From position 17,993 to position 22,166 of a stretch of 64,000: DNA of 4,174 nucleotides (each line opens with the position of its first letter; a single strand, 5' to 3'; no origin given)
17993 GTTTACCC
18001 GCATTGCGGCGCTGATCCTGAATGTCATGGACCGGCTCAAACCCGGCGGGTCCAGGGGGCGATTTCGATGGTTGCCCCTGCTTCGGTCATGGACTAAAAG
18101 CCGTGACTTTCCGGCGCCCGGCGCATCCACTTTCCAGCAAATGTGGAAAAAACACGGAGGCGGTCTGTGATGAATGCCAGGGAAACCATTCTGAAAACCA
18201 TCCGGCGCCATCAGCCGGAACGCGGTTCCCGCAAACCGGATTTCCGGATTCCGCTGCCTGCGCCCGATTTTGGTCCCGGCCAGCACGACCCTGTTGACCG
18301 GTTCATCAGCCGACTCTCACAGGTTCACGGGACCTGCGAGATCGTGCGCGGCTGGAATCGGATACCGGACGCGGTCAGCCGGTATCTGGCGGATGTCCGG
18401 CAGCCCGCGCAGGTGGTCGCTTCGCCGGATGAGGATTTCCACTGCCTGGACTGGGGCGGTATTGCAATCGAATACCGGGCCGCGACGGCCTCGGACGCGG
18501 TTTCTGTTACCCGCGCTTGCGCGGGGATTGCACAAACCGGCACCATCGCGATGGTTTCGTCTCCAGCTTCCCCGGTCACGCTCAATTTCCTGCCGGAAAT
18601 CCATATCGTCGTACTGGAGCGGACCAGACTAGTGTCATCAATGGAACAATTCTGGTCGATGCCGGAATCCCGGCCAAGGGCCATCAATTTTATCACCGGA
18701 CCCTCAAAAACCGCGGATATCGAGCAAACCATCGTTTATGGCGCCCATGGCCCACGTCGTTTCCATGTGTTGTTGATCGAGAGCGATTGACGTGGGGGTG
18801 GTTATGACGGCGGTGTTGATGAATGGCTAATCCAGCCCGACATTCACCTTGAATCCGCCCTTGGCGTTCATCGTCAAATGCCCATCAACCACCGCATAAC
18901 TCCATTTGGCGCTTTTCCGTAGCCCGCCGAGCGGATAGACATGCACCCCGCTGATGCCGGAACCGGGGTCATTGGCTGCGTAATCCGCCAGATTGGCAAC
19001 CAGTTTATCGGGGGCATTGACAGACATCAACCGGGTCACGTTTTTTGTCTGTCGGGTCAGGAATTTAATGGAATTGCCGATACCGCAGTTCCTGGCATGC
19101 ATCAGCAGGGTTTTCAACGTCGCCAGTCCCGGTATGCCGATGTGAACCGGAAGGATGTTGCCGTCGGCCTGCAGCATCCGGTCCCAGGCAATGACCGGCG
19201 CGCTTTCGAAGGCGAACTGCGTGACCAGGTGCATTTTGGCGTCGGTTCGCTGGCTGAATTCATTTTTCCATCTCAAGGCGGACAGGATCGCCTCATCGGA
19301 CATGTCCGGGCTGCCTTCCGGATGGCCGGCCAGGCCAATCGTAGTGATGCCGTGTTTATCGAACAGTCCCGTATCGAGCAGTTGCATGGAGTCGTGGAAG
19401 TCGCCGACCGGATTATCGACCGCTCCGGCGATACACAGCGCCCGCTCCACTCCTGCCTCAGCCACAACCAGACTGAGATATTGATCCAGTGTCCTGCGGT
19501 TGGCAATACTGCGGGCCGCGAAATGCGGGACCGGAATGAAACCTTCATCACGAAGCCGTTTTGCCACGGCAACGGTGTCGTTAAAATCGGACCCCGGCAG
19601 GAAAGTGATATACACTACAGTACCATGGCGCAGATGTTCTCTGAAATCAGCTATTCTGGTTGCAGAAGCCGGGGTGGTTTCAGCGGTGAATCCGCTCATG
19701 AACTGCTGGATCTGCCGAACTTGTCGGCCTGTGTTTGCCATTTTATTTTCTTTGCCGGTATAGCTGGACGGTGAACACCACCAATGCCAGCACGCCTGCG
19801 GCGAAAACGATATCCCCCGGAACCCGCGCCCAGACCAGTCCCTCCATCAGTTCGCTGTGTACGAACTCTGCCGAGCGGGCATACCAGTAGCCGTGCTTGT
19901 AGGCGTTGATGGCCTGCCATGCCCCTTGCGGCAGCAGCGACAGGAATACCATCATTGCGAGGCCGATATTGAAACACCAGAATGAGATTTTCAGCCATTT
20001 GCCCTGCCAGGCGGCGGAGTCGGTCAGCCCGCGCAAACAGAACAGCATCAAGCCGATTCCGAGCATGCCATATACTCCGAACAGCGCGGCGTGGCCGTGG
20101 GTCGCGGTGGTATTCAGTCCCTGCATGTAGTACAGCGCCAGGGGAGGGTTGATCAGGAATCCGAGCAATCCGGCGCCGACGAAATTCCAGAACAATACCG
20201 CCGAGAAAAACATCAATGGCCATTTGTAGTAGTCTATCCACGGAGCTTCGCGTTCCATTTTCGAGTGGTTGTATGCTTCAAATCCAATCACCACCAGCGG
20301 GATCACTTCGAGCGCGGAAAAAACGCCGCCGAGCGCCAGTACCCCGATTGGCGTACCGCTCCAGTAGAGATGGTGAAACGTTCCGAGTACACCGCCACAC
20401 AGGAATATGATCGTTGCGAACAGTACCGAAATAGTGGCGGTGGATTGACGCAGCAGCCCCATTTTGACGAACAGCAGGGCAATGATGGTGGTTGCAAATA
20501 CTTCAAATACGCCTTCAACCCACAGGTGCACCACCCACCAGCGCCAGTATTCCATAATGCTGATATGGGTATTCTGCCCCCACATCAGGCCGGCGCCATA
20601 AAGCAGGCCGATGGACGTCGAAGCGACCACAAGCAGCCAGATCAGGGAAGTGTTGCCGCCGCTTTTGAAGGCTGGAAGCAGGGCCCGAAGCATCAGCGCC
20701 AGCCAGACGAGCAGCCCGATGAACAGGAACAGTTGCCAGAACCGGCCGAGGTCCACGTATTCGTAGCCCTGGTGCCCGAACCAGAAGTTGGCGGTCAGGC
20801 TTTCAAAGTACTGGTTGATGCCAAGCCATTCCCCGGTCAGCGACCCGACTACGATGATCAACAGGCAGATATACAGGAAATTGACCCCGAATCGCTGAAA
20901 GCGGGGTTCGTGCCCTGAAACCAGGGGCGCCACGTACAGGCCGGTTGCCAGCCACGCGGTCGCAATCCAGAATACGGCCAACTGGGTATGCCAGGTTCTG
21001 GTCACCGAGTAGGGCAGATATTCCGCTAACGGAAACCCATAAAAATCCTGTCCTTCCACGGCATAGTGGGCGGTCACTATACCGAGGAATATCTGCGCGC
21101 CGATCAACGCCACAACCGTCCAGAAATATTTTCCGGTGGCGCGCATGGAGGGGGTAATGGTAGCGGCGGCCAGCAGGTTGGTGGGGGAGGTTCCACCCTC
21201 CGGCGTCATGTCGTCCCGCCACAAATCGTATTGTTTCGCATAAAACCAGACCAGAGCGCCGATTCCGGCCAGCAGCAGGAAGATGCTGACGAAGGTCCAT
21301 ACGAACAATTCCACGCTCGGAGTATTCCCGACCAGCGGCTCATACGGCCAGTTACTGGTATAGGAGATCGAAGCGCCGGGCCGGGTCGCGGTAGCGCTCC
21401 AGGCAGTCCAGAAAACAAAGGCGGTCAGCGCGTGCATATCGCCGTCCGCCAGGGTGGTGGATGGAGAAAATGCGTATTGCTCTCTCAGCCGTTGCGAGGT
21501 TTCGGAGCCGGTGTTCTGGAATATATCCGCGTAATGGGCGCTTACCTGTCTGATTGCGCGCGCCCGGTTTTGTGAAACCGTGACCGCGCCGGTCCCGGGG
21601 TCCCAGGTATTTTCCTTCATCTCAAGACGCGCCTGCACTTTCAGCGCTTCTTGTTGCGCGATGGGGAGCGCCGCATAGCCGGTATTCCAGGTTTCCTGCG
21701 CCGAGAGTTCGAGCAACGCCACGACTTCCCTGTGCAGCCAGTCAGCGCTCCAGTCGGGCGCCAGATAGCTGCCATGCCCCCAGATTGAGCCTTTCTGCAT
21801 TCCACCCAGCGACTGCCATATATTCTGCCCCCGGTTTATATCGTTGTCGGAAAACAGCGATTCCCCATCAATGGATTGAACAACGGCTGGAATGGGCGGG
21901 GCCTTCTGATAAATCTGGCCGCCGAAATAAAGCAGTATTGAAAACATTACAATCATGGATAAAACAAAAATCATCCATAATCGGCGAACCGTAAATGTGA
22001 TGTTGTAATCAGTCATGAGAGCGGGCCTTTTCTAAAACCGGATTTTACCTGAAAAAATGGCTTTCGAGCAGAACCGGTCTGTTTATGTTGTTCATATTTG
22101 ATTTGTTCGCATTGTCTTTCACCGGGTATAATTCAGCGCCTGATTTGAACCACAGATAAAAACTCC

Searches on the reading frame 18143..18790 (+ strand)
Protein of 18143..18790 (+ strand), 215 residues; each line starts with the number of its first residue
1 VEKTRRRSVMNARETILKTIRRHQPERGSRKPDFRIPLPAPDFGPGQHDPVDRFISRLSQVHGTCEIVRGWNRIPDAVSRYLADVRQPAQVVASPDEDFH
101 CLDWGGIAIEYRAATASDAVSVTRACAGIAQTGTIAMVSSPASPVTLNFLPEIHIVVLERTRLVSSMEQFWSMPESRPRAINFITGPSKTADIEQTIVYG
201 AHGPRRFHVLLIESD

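Call 28: search_protein_families(library=pfam, proteins=[window:18143-18790:+], max_evalue=0.00001)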
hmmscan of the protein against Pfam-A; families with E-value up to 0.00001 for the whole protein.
window:18143-18790:+ (215 aa): 1 family
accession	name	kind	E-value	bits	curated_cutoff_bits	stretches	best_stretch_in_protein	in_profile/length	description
PF02589.21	LUD_dom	-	2.7e-24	86.4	22.6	1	120-212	87-189/189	LUD domain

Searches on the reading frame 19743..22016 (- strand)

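Call 28: search_protein_families(library=pfam, proteins=[window:19743-22016:-], max_evalue=0.00001)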
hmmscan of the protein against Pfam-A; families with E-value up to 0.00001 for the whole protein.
window:19743-22016:- (757 aa): 2 families
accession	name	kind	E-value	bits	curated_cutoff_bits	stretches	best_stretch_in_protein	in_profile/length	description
PF22085.1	NorB_cytochrome_c-like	-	8.1e-62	209.2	29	1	43-225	1-181/181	Nitric oxide reductase subunit B, cytochrome c-like domain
PF00115.25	COX1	-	7e-58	197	34.8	1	293-736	2-435/436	Cytochrome C and Quinol oxidase polypeptide I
